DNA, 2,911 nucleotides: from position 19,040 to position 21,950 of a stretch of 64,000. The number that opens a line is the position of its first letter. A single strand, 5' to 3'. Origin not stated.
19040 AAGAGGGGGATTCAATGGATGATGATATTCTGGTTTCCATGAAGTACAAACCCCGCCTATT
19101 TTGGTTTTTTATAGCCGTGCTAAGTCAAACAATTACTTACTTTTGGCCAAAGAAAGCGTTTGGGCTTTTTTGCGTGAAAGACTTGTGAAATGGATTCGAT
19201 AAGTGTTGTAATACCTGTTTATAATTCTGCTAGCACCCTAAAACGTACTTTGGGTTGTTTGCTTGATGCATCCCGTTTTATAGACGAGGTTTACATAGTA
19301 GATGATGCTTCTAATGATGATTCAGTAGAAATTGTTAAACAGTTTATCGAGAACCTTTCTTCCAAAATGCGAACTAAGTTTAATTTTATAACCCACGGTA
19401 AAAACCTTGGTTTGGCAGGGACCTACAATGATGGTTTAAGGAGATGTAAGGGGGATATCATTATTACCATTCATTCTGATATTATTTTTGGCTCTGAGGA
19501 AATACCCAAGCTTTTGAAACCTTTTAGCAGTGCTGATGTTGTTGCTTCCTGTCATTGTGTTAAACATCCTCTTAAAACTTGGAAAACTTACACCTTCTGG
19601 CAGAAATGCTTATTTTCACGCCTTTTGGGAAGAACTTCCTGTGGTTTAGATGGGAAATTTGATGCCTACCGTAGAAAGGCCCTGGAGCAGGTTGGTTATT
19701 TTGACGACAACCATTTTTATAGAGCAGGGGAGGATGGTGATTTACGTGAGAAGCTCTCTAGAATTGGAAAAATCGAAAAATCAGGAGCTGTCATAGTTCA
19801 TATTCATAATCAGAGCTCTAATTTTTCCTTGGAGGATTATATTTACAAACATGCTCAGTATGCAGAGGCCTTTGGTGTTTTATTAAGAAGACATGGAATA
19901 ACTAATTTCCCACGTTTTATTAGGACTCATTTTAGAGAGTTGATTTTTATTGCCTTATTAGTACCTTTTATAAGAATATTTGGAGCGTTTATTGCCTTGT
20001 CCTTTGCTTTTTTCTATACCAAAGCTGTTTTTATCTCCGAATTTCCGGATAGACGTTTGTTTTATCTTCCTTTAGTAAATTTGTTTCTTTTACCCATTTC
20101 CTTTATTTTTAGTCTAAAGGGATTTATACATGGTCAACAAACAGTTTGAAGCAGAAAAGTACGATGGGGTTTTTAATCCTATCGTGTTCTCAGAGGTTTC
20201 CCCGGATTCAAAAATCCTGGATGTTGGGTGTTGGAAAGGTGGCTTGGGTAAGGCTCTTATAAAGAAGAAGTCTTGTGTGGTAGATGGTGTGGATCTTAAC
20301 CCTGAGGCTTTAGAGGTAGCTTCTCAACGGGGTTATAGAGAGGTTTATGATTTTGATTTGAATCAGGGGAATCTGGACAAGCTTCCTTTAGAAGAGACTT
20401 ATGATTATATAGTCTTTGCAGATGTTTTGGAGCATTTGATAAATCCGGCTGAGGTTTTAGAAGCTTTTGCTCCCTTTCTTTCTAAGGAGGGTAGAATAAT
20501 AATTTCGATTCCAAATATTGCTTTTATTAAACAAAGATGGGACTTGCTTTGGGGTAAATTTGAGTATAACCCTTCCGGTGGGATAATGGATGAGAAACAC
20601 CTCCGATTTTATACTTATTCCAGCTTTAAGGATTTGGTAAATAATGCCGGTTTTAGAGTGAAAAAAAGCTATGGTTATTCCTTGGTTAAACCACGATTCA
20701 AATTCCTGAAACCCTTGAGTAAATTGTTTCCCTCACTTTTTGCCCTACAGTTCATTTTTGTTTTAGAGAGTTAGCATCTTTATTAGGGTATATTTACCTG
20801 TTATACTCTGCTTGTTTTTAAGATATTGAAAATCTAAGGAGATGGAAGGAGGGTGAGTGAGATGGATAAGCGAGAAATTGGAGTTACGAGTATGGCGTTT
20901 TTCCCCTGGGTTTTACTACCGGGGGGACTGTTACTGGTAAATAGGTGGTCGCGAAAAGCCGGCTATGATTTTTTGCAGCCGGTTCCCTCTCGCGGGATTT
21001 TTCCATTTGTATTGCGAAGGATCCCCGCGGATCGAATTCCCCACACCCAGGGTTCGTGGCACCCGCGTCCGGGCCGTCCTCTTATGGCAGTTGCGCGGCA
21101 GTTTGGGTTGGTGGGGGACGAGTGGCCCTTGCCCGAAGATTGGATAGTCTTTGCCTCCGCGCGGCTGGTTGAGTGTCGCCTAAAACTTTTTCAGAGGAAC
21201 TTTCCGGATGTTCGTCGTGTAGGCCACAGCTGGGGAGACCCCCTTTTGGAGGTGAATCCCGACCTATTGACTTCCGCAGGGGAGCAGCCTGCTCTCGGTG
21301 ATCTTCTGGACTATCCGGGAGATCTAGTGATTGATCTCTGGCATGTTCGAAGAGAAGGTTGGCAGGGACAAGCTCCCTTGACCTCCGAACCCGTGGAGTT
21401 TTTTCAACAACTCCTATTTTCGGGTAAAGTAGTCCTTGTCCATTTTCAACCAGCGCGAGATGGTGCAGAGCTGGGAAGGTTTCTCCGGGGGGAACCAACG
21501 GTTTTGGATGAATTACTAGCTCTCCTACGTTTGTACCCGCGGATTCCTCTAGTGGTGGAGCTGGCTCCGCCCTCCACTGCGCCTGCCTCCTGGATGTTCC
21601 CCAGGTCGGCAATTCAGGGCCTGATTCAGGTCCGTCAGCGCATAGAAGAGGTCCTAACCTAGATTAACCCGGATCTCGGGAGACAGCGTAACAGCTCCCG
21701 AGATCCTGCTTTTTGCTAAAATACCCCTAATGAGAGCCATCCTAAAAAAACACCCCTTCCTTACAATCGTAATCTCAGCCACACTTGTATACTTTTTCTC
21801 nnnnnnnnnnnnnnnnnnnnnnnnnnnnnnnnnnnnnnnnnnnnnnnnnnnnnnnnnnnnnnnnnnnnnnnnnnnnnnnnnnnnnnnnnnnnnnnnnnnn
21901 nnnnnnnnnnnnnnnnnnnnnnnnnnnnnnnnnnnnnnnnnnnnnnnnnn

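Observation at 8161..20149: Diverged duplication of a GT2 - SAM-methyltransferase - GT2 triad within the same locus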

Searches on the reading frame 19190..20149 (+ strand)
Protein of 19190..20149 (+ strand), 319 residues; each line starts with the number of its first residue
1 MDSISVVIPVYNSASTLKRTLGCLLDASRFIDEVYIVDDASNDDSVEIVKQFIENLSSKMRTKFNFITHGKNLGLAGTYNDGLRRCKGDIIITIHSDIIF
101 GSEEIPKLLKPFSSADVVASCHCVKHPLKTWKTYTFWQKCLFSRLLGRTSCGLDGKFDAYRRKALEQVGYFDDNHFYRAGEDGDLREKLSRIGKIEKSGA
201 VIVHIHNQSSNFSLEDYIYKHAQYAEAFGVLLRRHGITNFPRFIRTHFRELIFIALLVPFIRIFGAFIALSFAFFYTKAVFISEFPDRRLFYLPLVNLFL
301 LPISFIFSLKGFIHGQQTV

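Call 7: search_protein_families(library=pfam, proteins=[window:19190-20149:+], max_evalue=0.01)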
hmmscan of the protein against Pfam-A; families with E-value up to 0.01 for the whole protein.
window:19190-20149:+ (319 aa): 4 families
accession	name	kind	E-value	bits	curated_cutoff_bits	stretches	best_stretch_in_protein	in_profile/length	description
PF00535.33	Glycos_transf_2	-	1.9e-28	99.9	23.3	1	5-168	1-167/168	Glycosyl transferase family 2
PF13641.12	Glyco_tranf_2_3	-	1.2e-09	39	27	1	4-185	3-190/230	Glycosyltransferase like family 2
PF10111.15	Glyco_tranf_2_2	-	3e-07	30.6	27.3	1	5-110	1-104/276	Glycosyltransferase like family 2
PF13632.12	Glyco_trans_2_3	-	0.0012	19.1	27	1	91-276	2-182/198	Glycosyl transferase family group 2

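Call 8: search_protein_families(library=ncbifam, proteins=[window:19190-20149:+], max_evalue=0.01)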
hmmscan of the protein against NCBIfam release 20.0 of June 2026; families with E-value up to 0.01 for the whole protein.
window:19190-20149:+ (319 aa): 19 families
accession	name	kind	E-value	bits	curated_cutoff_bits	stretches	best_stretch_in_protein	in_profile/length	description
TIGR03965.1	mycofact_glyco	equivalog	9.5e-19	67.6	280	2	2-122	74-189/467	mycofactocin biosynthesis glycosyltransferase MftF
TIGR04283.1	glyco_like_mftF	equivalog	1e-13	51.4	182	1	4-201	1-181/221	TIGR04283 family arsenosugar biosynthesis glycosyltransferase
TIGR03937.1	PgaC_IcaA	equivalog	4.8e-13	48.8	422.3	1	2-119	45-157/407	poly-beta-1,6-N-acetyl-D-glucosamine synthase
NF007986.1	PRK10714.1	equivalog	1e-12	47.7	529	1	2-166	6-170/316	undecaprenyl-phosphate 4-deoxy-4-formamido-L-arabinose transferase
NF041875.1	EPS_EpsD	equivalog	1.7e-10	40.8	370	1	4-193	1-193/325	exopolysaccharide biosynthesis glycosyltransferase EpsD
NF007482.0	PRK10073.1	equivalog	1.9e-10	40.3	423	1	3-101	7-99/334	glycosyltransferase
NF053739.1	GlytfEpsEBac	equivalog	1.2e-09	37.6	450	1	4-99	3-94/265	glycosyltransferase EpsE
NF047683.1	TeichurnBiosyTuaG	equivalog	6.3e-09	35.8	400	1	3-110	7-109/252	teichuronic acid biosynthesis protein TuaG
TIGR03111.1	glyc2_xrt_Gpos1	hypoth_equivalog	7.6e-09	34.9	363.95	1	3-119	50-163/439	TIGR03111 family XrtG-associated glycosyltransferase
NF038299.1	EPS_HpsN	equivalog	2.5e-08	33.3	425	1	3-102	2-96/317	hormogonium polysaccharide biosynthesis glycosyltransferase HpsN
TIGR04242.1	nodulat_NodC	equivalog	1.1e-07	31.1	550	1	3-121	49-165/395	chitooligosaccharide synthase NodC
NF050050.1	ProtGlycPglI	equivalog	1.8e-07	30.9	500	1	2-111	2-107/306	GalNAc(5)-diNAcBac-PP-undecaprenol beta-1,3-glucosyltransferase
NF047588.1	GlcsyltransPgfSStrep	equivalog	2.5e-07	30.2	500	1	4-119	3-118/308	glycosyltransferase PgfS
NF038302.1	EPS_HpsE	equivalog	2.8e-07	29.8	300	1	4-96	3-95/307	hormogonium polysaccharide biosynthesis glycosyltransferase HpsE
NF010496.0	PRK13915.1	equivalog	8.7e-06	25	262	1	3-120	32-150/307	glucosyl-3-phosphoglycerate synthase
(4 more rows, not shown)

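Call 27: find_homologous_proteins(query=window:19190-20149:+)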
Query window:19190-20149:+ (319 aa): 55 proteins with E <= 0.001 among 1258 candidates.
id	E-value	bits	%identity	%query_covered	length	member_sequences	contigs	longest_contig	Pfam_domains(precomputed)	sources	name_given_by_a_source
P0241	4.4e-213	724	100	100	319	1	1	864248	PF10111.15,PF13641.13,PF00535.33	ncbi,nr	ncbi:glycosyltransferase [candidate division WWE3 bacterium]|nr:glycosyltransferase [candidate divis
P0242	1.4e-91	325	45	99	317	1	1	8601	PF13632.13,PF10111.15,PF13506.14,PF13641.13,PF00535.33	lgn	-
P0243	1.2e-90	322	46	99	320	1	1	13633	PF13632.13,PF10111.15,PF13641.13,PF00535.33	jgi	jgi:GT2 family glycosyltransferase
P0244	1.2e-89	319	43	99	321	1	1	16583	PF13632.13,PF10111.15,PF13641.13,PF00535.33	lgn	-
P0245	8.2e-89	316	43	99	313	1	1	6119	PF13632.13,PF10111.15,PF00535.33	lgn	-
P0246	1.6e-88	315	44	99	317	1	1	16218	PF13632.13,PF10111.15,PF13506.14,PF13641.13,PF00535.33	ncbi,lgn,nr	ncbi:MAG: glycosyltransferase family 2 protein [Candidatus Moranbacteria bacterium]|nr:glycosyltrans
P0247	2.0e-88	315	46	99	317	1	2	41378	PF13632.13,PF10111.15,PF13506.14,PF13641.13,PF00535.33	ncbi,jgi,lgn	ncbi:MAG: glycosyltransferase family 2 protein [Parcubacteria group bacterium]|jgi:GT2 family glycos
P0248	3.6e-88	314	46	99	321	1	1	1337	PF13632.13,PF10111.15,PF13641.13,PF00535.33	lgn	-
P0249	1.4e-87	312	46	99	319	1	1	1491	PF13632.13,PF10111.15,PF13641.13,PF00535.33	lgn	-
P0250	9.6e-87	309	47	99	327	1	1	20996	PF10111.15,PF13641.13,PF00535.33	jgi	jgi:glycosyltransferase involved in cell wall biosynthesis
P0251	1.4e-86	309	45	99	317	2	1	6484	PF13632.13,PF10111.15,PF13506.14,PF00535.33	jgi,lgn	-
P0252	1.7e-85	305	44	99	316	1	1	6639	PF10111.15,PF13641.13,PF00535.33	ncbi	-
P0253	1.2e-84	302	43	100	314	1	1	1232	PF13632.13,PF10111.15,PF13641.13,PF00535.33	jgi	-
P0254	3.2e-84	301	46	99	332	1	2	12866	PF10111.15,PF00535.33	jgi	jgi:glycosyltransferase involved in cell wall biosynthesis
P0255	1.7e-82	295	42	99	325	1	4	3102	PF10111.15,PF13641.13,PF00535.33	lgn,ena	-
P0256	3.4e-82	294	45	99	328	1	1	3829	PF10111.15,PF13641.13,PF00535.33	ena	-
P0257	4.7e-82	294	45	100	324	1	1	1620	PF10111.15,PF13641.13,PF00535.33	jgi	-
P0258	8.1e-82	293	44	100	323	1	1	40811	PF10111.15,PF13506.14,PF13641.13,PF00535.33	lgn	-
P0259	1.7e-80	289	43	99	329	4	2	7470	PF10111.15,PF13641.13,PF00535.33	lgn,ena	-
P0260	1.7e-79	285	42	98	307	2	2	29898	PF10111.15,PF13641.13,PF00535.33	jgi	-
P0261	1.8e-79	285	41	98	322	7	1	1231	PF10111.15,PF13641.13,PF00535.33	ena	-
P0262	3.3e-79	284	41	99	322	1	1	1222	PF10111.15,PF13641.13,PF00535.33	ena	-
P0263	1.4e-78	282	43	99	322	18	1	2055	PF10111.15,PF13506.14,PF13641.13,PF00535.33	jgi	-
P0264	2.0e-78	282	43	98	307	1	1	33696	PF13632.13,PF10111.15,PF13641.13,PF00535.33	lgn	-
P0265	4.3e-76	274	42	99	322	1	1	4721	PF10111.15,PF00535.33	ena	-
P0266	2.2e-75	272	41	99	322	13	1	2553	PF10111.15,PF13641.13,PF00535.33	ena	-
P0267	7.6e-75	270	39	98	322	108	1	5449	PF10111.15,PF13641.13,PF00535.33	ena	-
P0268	2.2e-73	265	41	100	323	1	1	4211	PF10111.15,PF00535.33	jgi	jgi:glycosyltransferase involved in cell wall biosynthesis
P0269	4.5e-72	261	44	97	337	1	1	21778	PF10111.15,PF00535.33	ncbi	-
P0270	2.5e-70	255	38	98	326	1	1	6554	PF13641.13,PF00535.33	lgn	-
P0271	6.5e-67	244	37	98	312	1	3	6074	PF13712.13,PF13641.13,PF00535.33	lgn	-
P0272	2.9e-64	235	38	99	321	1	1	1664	PF13712.13,PF10111.15,PF13641.13,PF00535.33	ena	-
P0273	2.9e-63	232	41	85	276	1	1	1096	PF10111.15,PF13641.13,PF00535.33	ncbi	ncbi:uncharacterized protein METZ01_LOCUS315470, partial [marine metagenome]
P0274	1.4e-62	230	38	100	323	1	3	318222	PF10111.15,PF00535.33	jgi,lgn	jgi:glycosyltransferase involved in cell wall biosynthesis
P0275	4.1e-62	228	36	100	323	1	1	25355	PF10111.15,PF00535.33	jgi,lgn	jgi:glycosyltransferase involved in cell wall biosynthesis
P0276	1.8e-59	220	36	99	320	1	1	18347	PF10111.15,PF13641.13,PF00535.33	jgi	jgi:glycosyltransferase involved in cell wall biosynthesis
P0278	4.9e-57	212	36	98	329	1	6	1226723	PF13641.13,PF00535.33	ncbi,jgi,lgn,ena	-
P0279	8.0e-54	201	35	98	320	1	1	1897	PF10111.15,PF13641.13,PF00535.33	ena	-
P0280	2.0e-50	190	34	99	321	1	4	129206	PF13641.13,PF00535.33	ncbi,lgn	-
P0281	7.4e-47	178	40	69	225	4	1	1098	PF10111.15,PF13641.13,PF00535.33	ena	-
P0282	5.0e-36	143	30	94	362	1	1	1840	PF10111.15,PF13506.14,PF13641.13,PF00535.33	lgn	-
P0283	8.1e-31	125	32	75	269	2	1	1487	PF00535.33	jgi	-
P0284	1.5e-8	52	29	60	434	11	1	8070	PF13632.13,PF10111.15,PF13506.14,PF13641.13,PF03142.22,PF01644.24,PF00535.33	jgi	jgi:biofilm PGA synthesis N-glycosyltransferase PgaC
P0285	1.8e-8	52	36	37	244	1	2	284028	PF10111.15,PF13641.13,PF00535.33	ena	-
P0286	9.2e-8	50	36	36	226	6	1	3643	PF10111.15,PF13641.13,PF00535.33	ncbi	-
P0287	1.0e-7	50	29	60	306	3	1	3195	PF10111.15,PF13641.13,PF00535.33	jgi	jgi:glycosyltransferase involved in cell wall biosynthesis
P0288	5.3e-6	44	28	60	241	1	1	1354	PF10111.15,PF00535.33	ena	-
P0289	3.8e-5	41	33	34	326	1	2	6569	PF10111.15,PF13641.13,PF00535.33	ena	-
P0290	9.1e-5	40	27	60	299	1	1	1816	PF13632.13,PF10111.15,PF13506.14,PF13641.13,PF00535.33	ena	-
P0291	2.9e-4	38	33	36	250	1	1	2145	PF10111.15,PF13641.13,PF00535.33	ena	-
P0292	3.0e-4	38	35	37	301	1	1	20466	PF10111.15,PF13641.13,PF00535.33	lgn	-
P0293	3.7e-4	38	31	38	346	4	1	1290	PF10111.15,PF13641.13,PF00535.33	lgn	-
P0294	3.8e-4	38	34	29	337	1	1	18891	PF13641.13,PF00535.33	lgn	-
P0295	6.5e-4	37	31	36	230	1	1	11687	PF10111.15,PF13641.13,PF00535.33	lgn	-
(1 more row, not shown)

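Call 81: find_encoding_contigs(protein=P0241, flank=10000, max_places=2)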
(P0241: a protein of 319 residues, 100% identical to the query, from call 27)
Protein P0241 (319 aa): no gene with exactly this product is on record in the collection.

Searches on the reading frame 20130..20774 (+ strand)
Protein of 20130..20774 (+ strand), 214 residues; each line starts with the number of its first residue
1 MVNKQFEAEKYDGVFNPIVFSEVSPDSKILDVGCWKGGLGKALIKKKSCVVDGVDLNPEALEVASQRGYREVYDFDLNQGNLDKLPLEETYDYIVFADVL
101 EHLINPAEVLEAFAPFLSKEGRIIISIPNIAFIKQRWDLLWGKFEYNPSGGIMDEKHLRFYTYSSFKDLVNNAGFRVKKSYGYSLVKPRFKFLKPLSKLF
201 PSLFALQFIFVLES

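Call 7: search_protein_families(library=pfam, proteins=[window:20130-20774:+], max_evalue=0.01)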
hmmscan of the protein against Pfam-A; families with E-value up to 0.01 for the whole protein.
window:20130-20774:+ (214 aa): 13 families
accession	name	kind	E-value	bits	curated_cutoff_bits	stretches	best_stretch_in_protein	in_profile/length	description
PF13489.12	Methyltransf_23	-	1.6e-18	67.5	27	1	25-177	22-161/164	Methyltransferase domain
PF07021.18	MetW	-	5.3e-15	56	21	1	19-211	7-192/193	Methionine biosynthesis protein MetW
PF13847.12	Methyltransf_31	-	7.2e-14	52.1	27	1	25-129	3-113/145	Methyltransferase domain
PF08242.18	Methyltransf_12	-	2.1e-13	51.3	30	1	30-123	1-98/98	Methyltransferase domain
PF08241.18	Methyltransf_11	-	4.1e-13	50.2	21.2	1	30-125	1-95/95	Methyltransferase domain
PF13649.12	Methyltransf_25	-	2.6e-12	47.7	27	1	29-121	1-97/97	Methyltransferase domain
PF05401.17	NodS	-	9.5e-05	22.8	24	1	27-140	45-158/201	Nodulation protein S (NodS)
PF05175.20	MTS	-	0.00044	20.4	23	1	26-95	32-103/170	Methyltransferase small domain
PF06325.19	PrmA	-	0.00058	19.9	22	1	23-126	159-259/296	Ribosomal protein L11 methyltransferase (PrmA)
PF01209.24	Ubie_methyltran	-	0.00086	19.2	20.1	1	24-123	46-149/233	ubiE/COQ5 methyltransferase family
PF01728.25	FtsJ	-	0.0022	18.4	24.1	1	23-89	19-82/181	FtsJ-like methyltransferase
PF08003.17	Methyltransf_9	-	0.009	15.5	23.8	0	26-126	116-218/315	Protein of unknown function (DUF1698)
PF03848.20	TehB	-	0.0094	15.8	20.4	0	24-103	30-108/193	Tellurite resistance protein TehB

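Call 8: search_protein_families(library=ncbifam, proteins=[window:20130-20774:+], max_evalue=0.01)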
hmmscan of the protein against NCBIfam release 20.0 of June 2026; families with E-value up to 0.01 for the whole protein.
window:20130-20774:+ (214 aa): 34 families (the best 25 are shown)
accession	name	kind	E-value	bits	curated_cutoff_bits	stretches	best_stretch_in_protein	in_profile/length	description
TIGR02081.1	metW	equivalog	1.7e-16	60.3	189.5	1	19-181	7-166/194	methionine biosynthesis protein MetW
TIGR01983.1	UbiG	equivalog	3.2e-13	49.5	102.95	1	26-132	50-158/228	bifunctional 2-polyprenyl-6-hydroxyphenol methylase/3-demethylubiquinol 3-O-methyltransferase UbiG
NF043040.1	corrin_prot_MT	hypoth_equivalog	1.8e-10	40.6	180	1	23-125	38-147/216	corrinoid protein-associated methyltransferase CpaM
NF045667.1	MTase_DVU1556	equivalog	2e-09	37.2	155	1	21-126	18-120/213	DVU_1556 family methyltransferase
NF041536.1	ArsM_DUF2284_UU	exception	1.4e-07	30.2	575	1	8-126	59-181/459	arsenite methyltransferase/DUF2284 domain selenoprotein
NF053839.1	CPFASynBruc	equivalog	2e-07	30.3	600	1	23-124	172-275/410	cyclopropane fatty acid synthase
TIGR04345.1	ovoA_Cterm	equivalog_domain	7.9e-07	28.8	170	1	89-128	133-172/242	putative 4-mercaptohistidine N1-methyltransferase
TIGR01934.1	MenG_MenH_UbiE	subfamily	8.3e-07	28.5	158.35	1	23-125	37-141/223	ubiquinone/menaquinone biosynthesis methyltransferase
NF001244.0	PRK00216.1-5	equivalog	1.2e-06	28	216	1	22-125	45-153/236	bifunctional demethylmenaquinone methyltransferase/2-methoxy-6-polyprenyl-1,4-benzoquinol methylase UbiE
TIGR02072.1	BioC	equivalog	1.3e-06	28.4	184.95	1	26-173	35-170/244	malonyl-ACP O-methyltransferase BioC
NF041537.1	ArsM_AhpD_UU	exception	5.4e-06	25.4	510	1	9-126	60-181/345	arsenite methyltransferase/AhpD domain selenoprotein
NF047649.1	MTase_UXPK_star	exception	6.8e-06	25.3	460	1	10-125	62-181/283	methyltransferase/UXPK-star double selenoprotein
NF011529.0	PRK14968.1-3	equivalog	1.3e-05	24.7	162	1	25-96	34-104/198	putative methyltransferase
TIGR02021.1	BchM-ChlM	equivalog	1.4e-05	24.7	158.9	1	27-126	56-154/218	magnesium protoporphyrin IX methyltransferase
NF040703.1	cyclopro_CfaB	exception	1.4e-05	24.1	650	1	24-103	158-239/393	C17 cyclopropane fatty acid synthase CfaB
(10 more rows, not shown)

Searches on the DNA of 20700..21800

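Call 79: search_rna_families(source=window, start=20700, end=21800, threshold=evalue, max_evalue=1)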
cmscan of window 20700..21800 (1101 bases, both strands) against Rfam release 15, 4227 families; matches with E-value up to 1: 0.
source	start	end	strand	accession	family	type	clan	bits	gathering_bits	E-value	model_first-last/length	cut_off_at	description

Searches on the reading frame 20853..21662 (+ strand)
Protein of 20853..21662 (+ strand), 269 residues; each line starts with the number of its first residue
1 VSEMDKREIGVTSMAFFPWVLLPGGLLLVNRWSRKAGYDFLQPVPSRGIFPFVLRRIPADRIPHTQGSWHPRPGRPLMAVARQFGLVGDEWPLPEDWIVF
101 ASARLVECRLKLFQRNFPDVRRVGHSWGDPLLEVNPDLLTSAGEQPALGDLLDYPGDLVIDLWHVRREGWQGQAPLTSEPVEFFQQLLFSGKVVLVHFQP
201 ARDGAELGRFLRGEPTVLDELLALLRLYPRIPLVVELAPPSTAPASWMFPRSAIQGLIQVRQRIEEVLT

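Call 48: search_protein_families(library=pfam, proteins=[window:20853-21662:+], max_evalue=0.001)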
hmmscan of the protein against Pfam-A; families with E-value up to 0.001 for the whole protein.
window:20853-21662:+ (269 aa): 0 families

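Call 72: search_protein_families(library=phrogs, proteins=[window:20853-21662:+], max_evalue=0.001)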
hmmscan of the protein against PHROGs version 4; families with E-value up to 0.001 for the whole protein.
window:20853-21662:+ (269 aa): 0 families

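Call 88: search_protein_representatives(protein=window:20853-21662:+)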
Query: 269 residues. Proteins with E-value up to 0.001 (for the whole library): 64; up to 1e-10: 16; up to 1e-30: 1. The best 64 are listed.
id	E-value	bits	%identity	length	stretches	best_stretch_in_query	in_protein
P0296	2.0e-177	604.8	100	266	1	4-269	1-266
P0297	3.0e-21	92.3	33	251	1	9-242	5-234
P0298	4.8e-19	85.1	32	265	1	6-241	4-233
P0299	1.1e-17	80.6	34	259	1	8-239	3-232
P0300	6.6e-17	78.1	35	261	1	8-226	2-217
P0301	4.2e-16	75.4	34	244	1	4-250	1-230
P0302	7.1e-16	74.7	35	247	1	7-243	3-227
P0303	3.5e-15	72.4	32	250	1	6-240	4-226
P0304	2.5e-13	66.3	31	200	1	63-256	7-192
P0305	4.2e-13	65.6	38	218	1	36-245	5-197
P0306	5.6e-13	65.2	30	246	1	7-239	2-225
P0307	1.1e-12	64.3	28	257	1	5-236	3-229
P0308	1.9e-11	60.2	32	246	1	7-241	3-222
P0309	2.0e-11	60.1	31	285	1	13-224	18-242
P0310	2.7e-11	59.6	38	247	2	157-267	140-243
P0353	1.6e-04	37.4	30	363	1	6-240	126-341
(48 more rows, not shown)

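Call 89: search_protein_families(library=pfam, proteins=[P0296, P0297, P0298, P0299, P0300, P0353, P0309], max_evalue=0.1)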
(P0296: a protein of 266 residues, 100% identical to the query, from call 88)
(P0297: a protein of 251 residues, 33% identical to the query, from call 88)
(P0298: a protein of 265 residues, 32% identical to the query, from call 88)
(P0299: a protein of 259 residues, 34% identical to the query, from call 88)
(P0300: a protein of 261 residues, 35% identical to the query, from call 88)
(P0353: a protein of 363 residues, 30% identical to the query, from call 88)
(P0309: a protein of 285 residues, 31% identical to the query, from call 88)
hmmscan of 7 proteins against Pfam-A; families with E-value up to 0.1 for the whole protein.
P0296 (266 aa): 0 families

P0297 (251 aa): 0 families

P0298 (265 aa): 0 families

P0299 (259 aa): 0 families

P0300 (261 aa): 0 families

P0353 (363 aa): 0 families

P0309 (285 aa): 0 families
